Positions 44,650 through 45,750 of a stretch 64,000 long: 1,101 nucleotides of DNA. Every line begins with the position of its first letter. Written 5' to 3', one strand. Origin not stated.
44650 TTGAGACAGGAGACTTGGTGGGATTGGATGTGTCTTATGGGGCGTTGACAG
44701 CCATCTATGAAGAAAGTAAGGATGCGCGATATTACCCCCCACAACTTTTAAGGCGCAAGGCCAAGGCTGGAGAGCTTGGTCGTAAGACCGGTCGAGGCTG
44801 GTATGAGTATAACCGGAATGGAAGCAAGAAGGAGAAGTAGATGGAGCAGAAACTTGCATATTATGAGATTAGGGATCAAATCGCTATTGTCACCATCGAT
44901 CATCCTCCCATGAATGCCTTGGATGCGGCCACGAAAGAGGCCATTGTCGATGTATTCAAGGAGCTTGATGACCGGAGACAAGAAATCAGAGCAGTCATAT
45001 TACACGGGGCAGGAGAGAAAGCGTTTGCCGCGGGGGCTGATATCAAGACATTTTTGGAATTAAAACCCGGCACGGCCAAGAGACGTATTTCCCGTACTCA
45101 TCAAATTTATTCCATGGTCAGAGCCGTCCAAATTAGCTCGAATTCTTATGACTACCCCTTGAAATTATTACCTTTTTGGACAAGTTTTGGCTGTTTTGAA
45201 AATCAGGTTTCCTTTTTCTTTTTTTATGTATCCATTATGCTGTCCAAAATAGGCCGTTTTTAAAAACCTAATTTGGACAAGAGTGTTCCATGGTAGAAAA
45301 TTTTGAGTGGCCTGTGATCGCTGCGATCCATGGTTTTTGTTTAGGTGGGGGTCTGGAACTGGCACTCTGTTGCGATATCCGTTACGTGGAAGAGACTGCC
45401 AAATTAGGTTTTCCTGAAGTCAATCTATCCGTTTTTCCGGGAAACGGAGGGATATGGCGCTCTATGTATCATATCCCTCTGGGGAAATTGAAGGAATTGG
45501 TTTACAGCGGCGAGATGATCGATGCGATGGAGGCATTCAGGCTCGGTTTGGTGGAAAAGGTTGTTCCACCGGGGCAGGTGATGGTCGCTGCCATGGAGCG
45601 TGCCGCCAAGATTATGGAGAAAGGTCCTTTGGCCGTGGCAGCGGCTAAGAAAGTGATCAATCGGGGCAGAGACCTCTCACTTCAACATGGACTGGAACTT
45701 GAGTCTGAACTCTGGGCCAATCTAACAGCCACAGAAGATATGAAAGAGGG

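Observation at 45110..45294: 167-bp MITE with perfect 9-bp target-site duplication splitting the enoyl-CoA hydratase gene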

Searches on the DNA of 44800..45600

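Call 13: search_rna_families(source=window, start=44800, end=45600, threshold=evalue, max_evalue=1)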
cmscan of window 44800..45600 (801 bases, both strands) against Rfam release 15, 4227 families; matches with E-value up to 1: 0.
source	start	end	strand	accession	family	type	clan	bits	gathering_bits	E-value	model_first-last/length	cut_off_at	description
